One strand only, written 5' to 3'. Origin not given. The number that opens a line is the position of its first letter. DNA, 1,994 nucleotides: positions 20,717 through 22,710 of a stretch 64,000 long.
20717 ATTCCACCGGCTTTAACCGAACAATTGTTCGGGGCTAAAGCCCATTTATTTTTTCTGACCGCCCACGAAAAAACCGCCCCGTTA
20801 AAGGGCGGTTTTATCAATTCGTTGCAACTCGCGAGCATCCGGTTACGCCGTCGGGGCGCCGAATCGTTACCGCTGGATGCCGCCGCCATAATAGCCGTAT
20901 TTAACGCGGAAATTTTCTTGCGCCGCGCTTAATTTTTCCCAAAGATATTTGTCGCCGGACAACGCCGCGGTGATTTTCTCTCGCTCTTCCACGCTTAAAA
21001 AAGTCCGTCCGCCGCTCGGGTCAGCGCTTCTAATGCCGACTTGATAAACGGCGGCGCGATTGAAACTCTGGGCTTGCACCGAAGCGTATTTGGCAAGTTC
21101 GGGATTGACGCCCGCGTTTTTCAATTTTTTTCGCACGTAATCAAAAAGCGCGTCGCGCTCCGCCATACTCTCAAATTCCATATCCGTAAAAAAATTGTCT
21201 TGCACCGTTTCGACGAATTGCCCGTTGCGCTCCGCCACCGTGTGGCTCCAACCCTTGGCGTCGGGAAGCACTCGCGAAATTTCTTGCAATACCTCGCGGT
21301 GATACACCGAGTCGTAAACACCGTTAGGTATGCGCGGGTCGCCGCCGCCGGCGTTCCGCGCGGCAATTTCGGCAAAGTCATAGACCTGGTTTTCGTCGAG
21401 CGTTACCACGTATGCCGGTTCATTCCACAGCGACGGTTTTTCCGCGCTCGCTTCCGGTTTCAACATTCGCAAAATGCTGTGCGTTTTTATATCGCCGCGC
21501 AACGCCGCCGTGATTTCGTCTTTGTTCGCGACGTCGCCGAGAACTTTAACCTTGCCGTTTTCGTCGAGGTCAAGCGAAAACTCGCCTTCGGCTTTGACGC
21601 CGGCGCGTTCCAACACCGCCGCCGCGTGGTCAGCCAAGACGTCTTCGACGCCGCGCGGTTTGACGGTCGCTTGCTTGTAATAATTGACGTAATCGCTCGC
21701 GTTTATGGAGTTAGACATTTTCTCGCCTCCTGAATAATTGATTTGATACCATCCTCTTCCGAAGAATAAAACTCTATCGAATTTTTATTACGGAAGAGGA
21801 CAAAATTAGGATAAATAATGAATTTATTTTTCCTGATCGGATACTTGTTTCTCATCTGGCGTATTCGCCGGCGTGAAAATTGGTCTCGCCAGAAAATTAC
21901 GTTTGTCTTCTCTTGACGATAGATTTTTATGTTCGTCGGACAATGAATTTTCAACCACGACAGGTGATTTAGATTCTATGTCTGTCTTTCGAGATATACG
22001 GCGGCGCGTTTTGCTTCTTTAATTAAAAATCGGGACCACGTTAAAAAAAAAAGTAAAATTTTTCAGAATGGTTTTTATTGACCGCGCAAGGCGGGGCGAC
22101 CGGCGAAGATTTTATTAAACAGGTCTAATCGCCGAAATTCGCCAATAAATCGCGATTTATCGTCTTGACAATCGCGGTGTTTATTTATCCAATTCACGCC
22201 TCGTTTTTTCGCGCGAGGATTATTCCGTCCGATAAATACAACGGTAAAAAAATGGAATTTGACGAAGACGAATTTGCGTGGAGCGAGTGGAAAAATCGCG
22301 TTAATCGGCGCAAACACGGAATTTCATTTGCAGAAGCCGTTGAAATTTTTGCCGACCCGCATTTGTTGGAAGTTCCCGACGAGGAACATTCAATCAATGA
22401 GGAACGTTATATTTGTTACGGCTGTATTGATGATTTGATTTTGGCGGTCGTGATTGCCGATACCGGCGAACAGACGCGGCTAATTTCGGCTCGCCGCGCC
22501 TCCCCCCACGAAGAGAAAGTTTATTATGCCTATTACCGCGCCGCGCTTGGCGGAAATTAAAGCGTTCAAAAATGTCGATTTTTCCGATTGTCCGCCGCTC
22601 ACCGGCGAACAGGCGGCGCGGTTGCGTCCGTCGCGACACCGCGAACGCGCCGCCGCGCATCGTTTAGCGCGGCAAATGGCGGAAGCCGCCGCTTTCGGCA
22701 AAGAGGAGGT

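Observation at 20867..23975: Tandem paralog locus split by a BrnT-like toxin cassette, with a gene fragment and an AT-rich island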

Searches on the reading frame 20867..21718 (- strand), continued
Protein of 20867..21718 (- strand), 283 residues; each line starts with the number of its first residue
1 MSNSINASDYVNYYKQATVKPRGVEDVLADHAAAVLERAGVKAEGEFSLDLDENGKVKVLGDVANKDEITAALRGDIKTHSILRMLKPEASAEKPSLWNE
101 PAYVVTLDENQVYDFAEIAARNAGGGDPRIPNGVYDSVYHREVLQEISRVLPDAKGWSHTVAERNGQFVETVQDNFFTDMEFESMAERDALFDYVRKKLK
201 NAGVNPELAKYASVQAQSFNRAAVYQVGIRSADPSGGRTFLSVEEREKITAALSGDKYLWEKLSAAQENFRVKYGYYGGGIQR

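Call 69: search_dna_similar(query=window:20867-21718:-, collection=plasmids, mode=protein, max_evalue=0.01, max_rows=10)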
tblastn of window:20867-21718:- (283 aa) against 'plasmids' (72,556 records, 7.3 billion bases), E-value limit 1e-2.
No match.

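Call 70: search_protein_families(library=ncbifam, proteins=[P0003, P0004, P0005, P0006, P0009, P0012, P0017, P0015, L001:10819-13014:+, L001:6333-7721:+], max_evalue=0.01)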
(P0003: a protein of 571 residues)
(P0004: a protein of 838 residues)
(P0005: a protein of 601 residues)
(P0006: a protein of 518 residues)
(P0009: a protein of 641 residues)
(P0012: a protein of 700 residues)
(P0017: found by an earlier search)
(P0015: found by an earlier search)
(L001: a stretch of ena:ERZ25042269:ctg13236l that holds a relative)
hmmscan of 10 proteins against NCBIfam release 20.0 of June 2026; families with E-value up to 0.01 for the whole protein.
P0003 (571 aa): 0 families

P0004 (838 aa): 0 families

P0005 (601 aa): 0 families

P0006 (518 aa): 0 families

P0009 (641 aa): 0 families

P0012 (700 aa): 0 families

P0017 (855 aa): 0 families

P0015 (614 aa): 0 families

L001:10819-13014:+ (731 aa): 0 families

L001:6333-7721:+ (462 aa): 0 families

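Call 71: search_solved_structures(query=P0004, max_evalue=1)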
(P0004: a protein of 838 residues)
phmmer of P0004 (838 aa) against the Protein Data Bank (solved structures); distinct sequences matched with E-value up to 1: 3.
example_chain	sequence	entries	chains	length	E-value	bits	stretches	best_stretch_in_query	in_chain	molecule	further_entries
3rby_A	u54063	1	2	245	0.48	12.1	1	122-170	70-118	Uncharacterized protein YLR301W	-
4ozj_A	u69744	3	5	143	0.58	11.8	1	44-128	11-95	Nitrogen regulatory protein P-II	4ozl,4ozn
8arf_B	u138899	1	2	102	0.94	11.1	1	718-786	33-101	Protein Spindly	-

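Call 81: fold_search(model_id=the predicted structure, library=viral)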
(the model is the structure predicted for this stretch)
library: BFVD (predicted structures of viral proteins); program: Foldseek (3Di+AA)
matches with E <= 10: 530; with E <= 0.001: 0
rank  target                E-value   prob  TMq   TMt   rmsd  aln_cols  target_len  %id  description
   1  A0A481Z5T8            1.3e-02  0.18  0.12  0.14  26.9       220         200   13  Uncharacterized protein [Pithovirus LCPAC101]
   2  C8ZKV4                3.6e-02  0.16  0.13  0.17  22.2       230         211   11  Uncharacterized protein [Pseudomonas phage LIT1]
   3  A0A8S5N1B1            5.9e-02  0.35  0.17  0.19  20.2       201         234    9  Uncharacterized protein [Siphoviridae sp. ctLfk13]
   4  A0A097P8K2            6.6e-02  0.15  0.11  0.12  17.8       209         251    8  RNA-dependent RNA polymerase (Fragment) [Persimmon virus A]
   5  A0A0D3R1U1            8.7e-02  0.13  0.13  0.15  25.3       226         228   13  Phosphoprotein [Landjia virus]
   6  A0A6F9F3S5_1          1.0e-01  0.06  0.12  0.06  25.4       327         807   12  (no name in the UniProt tables at hand)
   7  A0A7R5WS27            1.1e-01  0.06  0.08  0.09  25.0       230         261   14  Uncharacterized protein [Diachasmimorpha longicaudata entomopoxvirus]
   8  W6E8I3                1.2e-01  0.12  0.12  0.14  21.8       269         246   14  Putative nucleoside triphosphate pyrophosphohydrolase [Rhizobium phage vB_RglS_P106B]
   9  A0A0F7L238            1.2e-01  0.13  0.11  0.19  19.0       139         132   14  Uncharacterized protein [uncultured marine virus]
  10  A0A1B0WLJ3            1.3e-01  0.08  0.10  0.06  54.5       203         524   14  (no name in the UniProt tables at hand)
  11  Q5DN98                2.5e-01  0.08  0.12  0.08  26.0       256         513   13  Helicase [Alphaproteobacteria phage PhiJL001]
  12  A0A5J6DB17            2.5e-01  0.06  0.11  0.12  24.1       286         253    9  Uncharacterized protein [Erwinia phage pEp_SNUABM_08]
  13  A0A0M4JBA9            2.7e-01  0.14  0.11  0.09  19.5       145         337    8  (no name in the UniProt tables at hand)
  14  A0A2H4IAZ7            2.8e-01  0.08  0.11  0.15  20.0       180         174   11  Uncharacterized protein [Erwinia phage vB_EamM_Y3]
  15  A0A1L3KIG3            3.0e-01  0.07  0.12  0.04  22.1       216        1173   13  (no name in the UniProt tables at hand)
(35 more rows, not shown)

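Call 83: find_encoding_contigs(protein=P0019, flank=7000, max_places=2)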
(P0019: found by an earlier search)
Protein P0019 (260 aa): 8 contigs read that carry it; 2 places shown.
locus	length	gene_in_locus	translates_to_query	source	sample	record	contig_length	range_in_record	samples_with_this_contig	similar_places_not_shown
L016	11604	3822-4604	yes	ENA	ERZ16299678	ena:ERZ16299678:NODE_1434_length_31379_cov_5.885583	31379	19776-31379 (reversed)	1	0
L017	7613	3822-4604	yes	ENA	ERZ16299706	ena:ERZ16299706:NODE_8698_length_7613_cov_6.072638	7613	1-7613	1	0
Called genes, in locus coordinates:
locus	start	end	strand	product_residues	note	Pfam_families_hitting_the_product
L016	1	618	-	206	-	?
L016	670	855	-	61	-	-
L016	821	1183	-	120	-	-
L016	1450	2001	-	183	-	PF00163:Ribosomal_S4, PF01479:S4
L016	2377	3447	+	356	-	PF13439:Glyco_transf_4, PF13579:Glyco_trans_4_4, PF20706:GT4-conflict, PF00534:Glycos_transf_1, PF13692:Glyco_trans_1_4, PF13524:Glyco_trans_1_2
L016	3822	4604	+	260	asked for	-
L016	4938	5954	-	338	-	-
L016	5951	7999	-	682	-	PF00072:Response_reg, PF08447:PAS_3, PF00512:HisKA, PF02518:HATPase_c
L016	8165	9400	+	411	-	PF00072:Response_reg, PF00512:HisKA, PF02518:HATPase_c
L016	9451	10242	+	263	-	PF00149:Metallophos, PF12850:Metallophos_2 (weak)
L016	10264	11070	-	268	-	PF02535:Zip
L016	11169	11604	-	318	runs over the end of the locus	PF00849:PseudoU_synth_2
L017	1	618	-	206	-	?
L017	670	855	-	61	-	-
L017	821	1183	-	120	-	-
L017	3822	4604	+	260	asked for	-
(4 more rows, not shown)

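Call 84: find_encoding_contigs(protein=P0009, flank=7000, max_places=2)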
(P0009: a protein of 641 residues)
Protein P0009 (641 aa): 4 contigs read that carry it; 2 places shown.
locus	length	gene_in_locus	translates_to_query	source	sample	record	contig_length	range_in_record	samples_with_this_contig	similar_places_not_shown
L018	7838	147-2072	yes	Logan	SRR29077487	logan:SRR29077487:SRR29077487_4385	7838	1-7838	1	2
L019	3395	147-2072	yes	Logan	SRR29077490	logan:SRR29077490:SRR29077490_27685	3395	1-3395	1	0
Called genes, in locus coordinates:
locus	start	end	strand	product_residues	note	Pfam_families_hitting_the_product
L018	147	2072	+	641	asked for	-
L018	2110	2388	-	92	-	-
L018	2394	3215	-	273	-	PF07883:Cupin_2, PF02311:AraC_binding (faint), PF03992:ABM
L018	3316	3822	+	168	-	PF00376:MerR, PF13411:MerR_1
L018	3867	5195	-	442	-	PF03446:NAD_binding_2, PF03721:UDPG_MGDP_dh_N, PF00984:UDPG_MGDP_dh, PF03720:UDPG_MGDP_dh_C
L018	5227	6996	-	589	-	PF01368:DHH, PF02272:DHHA1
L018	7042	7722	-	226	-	PF02811:PHP (weak)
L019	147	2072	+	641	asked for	-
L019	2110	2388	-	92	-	-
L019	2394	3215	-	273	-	PF07883:Cupin_2, PF02311:AraC_binding (faint), PF03992:ABM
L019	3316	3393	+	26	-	?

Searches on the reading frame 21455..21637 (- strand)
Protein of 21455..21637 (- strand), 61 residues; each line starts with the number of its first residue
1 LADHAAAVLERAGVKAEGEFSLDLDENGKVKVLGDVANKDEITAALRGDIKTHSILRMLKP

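Call 36: find_related_loci(query=A3, collection=genome_contigs, flank=8000)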
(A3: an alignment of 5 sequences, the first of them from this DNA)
Query A3 (61 aa) in genome_contigs; peptide patterns used: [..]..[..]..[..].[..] (x = any residue, [..] = any of these).
113 stretches matched a pattern; 3 encode a relative of the query (tblastn E <= 1e-3); 3 distinct loci.
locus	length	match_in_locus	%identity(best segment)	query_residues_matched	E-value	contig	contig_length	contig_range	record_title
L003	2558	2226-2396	44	6-60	1e-13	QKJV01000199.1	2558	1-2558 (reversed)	MAG: Desulfobulbaceae bacterium isolate SZUA-615 scaffold_259883, whole genome shotgun sequence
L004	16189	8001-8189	43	1-61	9e-12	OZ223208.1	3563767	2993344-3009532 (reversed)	MAG: Planctomycetota bacterium isolate 604ccff8-4b2f-4b13-82eb-4b7433267518 genome assembly, chromosome: 1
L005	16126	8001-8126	38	20-59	2e-5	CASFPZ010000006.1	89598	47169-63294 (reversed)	uncultured Akkermansia sp. isolate O67_L3_321321_idba_bin.156 genome assembly, contig: O67_L3_321321_idba_bin.156.fa_sca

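Call 44: find_related_loci(query=A3, collection=metagenome_contigs, flank=8000)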
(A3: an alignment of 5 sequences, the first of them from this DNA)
Query A3 (61 aa) in metagenome_contigs; peptide patterns used: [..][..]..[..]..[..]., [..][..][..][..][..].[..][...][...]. (x = any residue, [..] = any of these).
383 stretches matched a pattern, but none encodes a relative of the query by tblastn (E <= 1e-3).

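Call 67: find_related_loci(query=A3, collection=viral_contigs, flank=6000)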
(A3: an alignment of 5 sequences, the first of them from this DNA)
Query A3 (61 aa) in viral_contigs; peptide patterns used: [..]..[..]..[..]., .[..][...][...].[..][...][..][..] (x = any residue, [..] = any of these).
127 stretches matched a pattern, but none encodes a relative of the query by tblastn (E <= 1e-3).

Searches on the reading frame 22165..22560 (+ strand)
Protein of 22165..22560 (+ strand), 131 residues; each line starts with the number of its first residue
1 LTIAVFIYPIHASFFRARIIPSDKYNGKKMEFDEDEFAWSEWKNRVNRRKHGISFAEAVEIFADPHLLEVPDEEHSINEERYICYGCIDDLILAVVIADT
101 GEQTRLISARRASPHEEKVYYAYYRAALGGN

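Call 5: search_protein_families(library=pfam, proteins=[window:22165-22560:+], max_evalue=0.01)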
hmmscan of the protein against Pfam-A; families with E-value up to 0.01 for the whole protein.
window:22165-22560:+ (131 aa): 1 family
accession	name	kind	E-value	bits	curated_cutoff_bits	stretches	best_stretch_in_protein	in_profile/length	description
PF04365.19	BrnT_toxin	-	5.8e-24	84.6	34.5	1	39-116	1-77/77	Ribonuclease toxin, BrnT, of type II toxin-antitoxin system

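Call 8: search_protein_families(library=ncbifam, proteins=[window:22165-22560:+], max_evalue=0.1)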
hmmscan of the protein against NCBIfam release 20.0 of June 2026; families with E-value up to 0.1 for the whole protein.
window:22165-22560:+ (131 aa): 2 families
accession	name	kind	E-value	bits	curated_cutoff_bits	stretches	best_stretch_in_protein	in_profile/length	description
NF003167.0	PRK04151.1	equivalog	0.028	14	150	1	54-109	27-81/199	IMP cyclohydrolase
TIGR01922.1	purO_arch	equivalog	0.072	12.8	158.35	1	54-109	27-81/199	IMP cyclohydrolase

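Call 9: search_protein_families(library=phrogs, proteins=[window:22165-22560:+], max_evalue=0.1)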
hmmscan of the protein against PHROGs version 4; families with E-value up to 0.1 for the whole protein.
window:22165-22560:+ (131 aa): 1 family
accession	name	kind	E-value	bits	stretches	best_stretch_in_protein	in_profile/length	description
phrog_4399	-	moron, auxiliary metabolic gene and host takeover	1.5e-18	68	1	36-122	2-87/90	ribonuclease toxin of AT system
